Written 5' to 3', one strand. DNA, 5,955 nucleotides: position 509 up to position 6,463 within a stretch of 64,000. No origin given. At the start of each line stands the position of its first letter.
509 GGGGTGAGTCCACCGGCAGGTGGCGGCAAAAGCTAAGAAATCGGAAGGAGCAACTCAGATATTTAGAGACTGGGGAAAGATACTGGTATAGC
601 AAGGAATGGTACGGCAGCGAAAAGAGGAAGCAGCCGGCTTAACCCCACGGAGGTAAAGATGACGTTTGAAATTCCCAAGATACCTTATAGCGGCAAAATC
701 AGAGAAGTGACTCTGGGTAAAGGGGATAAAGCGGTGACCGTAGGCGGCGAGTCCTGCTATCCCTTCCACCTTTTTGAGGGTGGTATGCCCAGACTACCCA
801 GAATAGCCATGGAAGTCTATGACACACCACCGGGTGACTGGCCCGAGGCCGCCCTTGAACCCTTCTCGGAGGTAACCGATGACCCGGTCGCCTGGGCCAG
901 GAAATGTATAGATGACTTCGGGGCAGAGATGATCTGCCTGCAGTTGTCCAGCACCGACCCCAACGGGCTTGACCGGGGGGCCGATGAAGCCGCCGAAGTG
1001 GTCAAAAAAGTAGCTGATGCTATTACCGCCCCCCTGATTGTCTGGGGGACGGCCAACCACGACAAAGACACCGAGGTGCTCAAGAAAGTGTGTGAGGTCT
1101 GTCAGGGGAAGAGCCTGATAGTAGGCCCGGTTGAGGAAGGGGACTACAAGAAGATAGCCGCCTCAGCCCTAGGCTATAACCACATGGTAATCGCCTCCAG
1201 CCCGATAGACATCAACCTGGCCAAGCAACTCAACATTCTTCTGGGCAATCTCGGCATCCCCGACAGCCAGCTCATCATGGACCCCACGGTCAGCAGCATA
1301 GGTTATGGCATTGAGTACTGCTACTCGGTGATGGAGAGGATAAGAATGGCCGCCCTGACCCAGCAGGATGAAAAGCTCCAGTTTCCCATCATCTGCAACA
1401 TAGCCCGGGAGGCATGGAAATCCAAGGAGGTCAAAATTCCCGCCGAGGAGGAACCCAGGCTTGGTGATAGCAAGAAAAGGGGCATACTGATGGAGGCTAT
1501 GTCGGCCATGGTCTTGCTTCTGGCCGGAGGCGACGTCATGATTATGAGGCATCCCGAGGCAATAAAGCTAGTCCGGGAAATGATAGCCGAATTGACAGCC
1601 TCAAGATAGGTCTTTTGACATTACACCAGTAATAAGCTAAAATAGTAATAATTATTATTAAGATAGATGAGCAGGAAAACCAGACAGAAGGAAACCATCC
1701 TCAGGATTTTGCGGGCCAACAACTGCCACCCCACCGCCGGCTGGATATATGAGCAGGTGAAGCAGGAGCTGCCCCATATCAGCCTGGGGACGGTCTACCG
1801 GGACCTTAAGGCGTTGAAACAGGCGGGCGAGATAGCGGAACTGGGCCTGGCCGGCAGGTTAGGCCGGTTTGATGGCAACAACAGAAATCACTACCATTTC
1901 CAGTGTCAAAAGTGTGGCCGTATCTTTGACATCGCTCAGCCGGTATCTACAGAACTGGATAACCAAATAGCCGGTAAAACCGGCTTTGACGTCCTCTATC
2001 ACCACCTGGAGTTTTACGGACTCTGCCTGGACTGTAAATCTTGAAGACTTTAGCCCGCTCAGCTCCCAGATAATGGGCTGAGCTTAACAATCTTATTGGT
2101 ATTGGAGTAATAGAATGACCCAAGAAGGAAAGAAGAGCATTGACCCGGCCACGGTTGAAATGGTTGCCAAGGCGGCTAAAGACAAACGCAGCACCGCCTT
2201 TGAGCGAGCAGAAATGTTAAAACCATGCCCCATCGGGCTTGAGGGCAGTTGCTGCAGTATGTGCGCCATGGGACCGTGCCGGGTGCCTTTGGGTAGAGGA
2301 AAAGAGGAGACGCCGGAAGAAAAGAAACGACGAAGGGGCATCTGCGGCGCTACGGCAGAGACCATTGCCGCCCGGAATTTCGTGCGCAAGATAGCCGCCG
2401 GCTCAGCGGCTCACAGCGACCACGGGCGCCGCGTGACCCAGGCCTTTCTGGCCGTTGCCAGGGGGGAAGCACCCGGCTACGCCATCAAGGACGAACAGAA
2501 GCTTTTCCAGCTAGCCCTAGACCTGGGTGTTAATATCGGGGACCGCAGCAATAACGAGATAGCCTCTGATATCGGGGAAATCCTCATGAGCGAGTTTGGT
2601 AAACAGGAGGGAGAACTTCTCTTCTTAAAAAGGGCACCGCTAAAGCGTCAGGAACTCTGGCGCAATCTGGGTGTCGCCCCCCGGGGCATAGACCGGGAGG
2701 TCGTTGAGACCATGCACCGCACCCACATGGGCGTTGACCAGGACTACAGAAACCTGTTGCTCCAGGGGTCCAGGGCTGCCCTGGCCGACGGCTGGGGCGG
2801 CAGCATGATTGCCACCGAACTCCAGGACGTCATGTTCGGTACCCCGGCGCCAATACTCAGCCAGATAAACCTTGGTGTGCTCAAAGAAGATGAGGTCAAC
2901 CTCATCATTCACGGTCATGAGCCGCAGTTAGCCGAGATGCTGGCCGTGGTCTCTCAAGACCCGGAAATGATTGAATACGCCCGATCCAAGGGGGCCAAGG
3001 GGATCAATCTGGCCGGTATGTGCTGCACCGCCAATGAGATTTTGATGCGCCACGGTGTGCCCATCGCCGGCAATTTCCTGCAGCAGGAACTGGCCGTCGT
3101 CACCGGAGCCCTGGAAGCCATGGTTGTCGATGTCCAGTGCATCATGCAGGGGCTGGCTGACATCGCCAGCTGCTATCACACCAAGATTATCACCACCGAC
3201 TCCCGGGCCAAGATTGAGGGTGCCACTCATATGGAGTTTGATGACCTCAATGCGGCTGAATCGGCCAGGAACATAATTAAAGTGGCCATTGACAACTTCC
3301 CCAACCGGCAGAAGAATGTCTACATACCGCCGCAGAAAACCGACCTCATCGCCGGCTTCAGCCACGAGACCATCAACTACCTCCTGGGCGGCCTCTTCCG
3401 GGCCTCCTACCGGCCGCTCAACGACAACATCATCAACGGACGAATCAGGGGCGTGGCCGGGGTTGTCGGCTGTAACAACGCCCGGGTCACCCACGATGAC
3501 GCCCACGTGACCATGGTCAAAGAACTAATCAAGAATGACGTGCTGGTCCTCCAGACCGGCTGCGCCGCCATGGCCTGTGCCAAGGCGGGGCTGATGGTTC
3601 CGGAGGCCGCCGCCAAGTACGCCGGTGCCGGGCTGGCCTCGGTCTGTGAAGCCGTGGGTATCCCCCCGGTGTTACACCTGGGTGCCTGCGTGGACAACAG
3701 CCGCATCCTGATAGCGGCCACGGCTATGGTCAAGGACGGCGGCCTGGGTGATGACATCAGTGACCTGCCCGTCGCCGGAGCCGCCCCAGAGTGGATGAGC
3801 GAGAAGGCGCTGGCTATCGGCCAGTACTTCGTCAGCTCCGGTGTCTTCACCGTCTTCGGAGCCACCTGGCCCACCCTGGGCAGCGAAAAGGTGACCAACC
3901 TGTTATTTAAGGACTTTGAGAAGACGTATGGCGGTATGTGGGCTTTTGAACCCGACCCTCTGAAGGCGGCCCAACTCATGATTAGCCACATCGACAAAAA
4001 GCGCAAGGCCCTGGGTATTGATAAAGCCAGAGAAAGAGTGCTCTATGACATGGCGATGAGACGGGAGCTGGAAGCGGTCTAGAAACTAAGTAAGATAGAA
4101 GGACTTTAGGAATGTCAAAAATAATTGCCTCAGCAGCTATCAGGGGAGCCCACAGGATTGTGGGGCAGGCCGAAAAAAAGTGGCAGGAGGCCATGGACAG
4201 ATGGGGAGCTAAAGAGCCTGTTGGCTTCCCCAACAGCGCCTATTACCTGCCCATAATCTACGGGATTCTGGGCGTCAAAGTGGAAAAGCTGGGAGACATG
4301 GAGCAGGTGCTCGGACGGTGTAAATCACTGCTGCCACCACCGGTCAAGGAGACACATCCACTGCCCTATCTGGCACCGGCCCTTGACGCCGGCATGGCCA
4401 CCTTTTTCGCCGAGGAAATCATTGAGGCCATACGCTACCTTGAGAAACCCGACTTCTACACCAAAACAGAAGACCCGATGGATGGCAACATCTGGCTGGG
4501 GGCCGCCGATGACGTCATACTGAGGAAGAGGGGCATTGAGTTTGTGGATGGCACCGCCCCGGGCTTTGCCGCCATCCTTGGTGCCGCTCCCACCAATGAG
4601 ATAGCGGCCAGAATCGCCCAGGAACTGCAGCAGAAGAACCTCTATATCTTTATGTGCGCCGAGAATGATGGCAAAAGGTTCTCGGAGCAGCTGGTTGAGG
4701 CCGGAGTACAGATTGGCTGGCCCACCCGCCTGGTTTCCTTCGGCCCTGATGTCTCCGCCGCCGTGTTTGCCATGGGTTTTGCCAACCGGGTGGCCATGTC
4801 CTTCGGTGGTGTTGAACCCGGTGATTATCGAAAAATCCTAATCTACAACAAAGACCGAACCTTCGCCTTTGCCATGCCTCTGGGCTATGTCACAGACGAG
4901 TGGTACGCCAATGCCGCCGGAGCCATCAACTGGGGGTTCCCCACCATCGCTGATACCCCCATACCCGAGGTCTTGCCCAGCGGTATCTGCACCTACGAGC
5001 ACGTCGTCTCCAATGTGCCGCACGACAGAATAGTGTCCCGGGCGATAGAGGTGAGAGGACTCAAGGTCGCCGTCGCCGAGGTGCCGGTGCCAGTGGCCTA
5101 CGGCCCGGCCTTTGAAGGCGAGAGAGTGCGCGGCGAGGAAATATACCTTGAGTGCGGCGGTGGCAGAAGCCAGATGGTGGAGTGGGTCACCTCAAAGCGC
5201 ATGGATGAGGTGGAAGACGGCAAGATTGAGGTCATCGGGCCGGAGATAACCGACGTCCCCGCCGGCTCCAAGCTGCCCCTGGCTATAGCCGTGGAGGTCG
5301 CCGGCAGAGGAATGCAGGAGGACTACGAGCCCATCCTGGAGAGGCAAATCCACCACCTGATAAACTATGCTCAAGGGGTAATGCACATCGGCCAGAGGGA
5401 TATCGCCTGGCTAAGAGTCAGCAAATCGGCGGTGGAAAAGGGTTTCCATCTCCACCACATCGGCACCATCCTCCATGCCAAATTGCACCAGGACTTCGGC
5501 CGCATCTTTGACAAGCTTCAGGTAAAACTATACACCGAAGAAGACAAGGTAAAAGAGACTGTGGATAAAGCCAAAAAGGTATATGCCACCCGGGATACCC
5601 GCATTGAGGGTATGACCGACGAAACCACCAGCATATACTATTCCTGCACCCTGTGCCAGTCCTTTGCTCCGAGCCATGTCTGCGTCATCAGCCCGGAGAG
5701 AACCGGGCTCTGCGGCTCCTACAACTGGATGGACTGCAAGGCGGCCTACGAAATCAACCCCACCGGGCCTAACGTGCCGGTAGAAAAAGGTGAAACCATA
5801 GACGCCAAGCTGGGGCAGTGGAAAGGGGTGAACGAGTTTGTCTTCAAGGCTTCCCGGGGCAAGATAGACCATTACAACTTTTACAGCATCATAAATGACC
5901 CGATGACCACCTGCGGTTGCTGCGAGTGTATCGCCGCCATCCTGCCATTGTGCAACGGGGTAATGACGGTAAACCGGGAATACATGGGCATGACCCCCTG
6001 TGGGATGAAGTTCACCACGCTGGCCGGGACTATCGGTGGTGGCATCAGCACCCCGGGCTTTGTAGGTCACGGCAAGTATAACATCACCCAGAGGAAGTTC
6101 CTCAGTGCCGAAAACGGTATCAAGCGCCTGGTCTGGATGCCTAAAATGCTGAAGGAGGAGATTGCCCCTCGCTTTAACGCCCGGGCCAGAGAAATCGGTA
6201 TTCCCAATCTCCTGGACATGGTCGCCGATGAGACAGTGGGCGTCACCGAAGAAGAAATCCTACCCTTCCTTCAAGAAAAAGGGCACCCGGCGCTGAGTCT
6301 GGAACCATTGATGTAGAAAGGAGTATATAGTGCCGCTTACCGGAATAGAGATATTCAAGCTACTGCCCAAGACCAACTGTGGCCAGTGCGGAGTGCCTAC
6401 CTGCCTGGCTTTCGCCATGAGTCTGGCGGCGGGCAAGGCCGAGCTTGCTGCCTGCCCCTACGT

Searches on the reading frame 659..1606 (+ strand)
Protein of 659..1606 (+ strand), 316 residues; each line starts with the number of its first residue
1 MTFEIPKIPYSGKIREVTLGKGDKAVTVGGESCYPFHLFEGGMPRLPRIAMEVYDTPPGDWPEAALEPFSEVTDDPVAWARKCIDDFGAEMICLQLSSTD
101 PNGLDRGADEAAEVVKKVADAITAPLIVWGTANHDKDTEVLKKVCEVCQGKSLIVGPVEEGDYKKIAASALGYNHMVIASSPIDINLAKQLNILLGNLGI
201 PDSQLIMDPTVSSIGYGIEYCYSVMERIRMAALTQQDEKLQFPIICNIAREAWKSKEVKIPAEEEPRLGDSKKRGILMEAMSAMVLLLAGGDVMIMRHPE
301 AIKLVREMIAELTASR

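Call 65: search_protein_families(library=pfam, proteins=[window:659-1606:+], max_evalue=0.00001)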
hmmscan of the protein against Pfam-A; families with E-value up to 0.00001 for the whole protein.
window:659-1606:+ (316 aa): 1 family
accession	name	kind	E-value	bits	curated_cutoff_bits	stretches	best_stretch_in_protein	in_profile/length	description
PF03599.22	CdhD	-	3.6e-50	171.3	24.8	1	16-306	1-250/387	CO dehydrogenase/acetyl-CoA synthase delta subunit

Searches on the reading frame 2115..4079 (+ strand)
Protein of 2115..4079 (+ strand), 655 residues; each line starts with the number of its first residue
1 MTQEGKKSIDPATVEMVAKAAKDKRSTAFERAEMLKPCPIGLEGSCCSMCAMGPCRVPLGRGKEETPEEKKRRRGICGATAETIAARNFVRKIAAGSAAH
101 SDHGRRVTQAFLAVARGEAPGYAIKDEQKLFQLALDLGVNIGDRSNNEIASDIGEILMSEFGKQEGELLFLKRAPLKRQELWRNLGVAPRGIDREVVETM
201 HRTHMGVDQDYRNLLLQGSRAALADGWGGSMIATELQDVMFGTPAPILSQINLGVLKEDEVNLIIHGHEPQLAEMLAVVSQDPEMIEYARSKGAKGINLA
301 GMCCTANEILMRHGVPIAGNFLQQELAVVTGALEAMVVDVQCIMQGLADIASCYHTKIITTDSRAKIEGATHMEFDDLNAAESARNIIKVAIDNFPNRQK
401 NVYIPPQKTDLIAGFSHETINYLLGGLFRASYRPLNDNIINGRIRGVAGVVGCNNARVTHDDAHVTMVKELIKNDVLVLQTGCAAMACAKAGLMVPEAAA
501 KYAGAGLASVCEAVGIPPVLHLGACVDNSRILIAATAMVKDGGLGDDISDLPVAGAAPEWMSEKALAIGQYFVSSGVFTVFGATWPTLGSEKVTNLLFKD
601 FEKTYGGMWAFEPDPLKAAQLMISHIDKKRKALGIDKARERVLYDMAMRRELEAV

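Call 65: search_protein_families(library=pfam, proteins=[window:2115-4079:+], max_evalue=0.00001)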
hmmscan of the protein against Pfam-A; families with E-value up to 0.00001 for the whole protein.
window:2115-4079:+ (655 aa): 1 family
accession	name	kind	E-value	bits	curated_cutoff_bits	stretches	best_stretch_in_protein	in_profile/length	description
PF03063.25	Prismane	-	8.4e-177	589.3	27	1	46-615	2-512/513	Prismane/CO dehydrogenase family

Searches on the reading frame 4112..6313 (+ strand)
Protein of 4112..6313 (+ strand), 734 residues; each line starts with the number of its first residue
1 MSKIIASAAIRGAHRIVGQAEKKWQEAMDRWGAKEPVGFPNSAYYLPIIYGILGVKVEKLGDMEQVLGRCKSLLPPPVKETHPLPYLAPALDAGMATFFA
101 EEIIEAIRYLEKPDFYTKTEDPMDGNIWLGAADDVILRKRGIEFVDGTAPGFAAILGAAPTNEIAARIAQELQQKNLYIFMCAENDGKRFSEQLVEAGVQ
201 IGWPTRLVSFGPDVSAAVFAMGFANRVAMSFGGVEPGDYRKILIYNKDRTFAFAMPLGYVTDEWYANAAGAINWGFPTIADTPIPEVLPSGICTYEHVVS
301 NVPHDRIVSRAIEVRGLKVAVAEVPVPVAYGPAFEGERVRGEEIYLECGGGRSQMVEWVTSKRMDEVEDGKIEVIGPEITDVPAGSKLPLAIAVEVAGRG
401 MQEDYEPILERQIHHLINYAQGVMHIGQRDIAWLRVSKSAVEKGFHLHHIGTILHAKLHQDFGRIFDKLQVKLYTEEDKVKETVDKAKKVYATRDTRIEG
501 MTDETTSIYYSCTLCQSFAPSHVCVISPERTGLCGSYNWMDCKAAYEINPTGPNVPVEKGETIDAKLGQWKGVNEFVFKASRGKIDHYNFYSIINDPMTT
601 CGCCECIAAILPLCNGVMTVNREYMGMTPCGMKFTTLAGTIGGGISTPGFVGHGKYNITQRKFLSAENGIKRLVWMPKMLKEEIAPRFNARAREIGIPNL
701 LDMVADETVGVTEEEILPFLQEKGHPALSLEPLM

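Call 65: search_protein_families(library=pfam, proteins=[window:4112-6313:+], max_evalue=0.00001)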
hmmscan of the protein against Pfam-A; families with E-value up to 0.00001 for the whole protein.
window:4112-6313:+ (734 aa): 3 families
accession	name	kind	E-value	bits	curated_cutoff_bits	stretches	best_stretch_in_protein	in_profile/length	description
PF19436.4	ACS_CODH_B_C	-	9.5e-121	402.4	25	1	491-734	1-245/245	ACS/CODH beta subunit C-terminal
PF03598.20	CdhC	-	6.9e-68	227.8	24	1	326-480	1-155/155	CO dehydrogenase/acetyl-CoA synthase complex beta subunit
PF18537.6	CODH_A_N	-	2.5e-29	101.5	32.2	1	21-110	1-83/83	Carbon monoxide dehydrogenase subunit alpha N-terminal domain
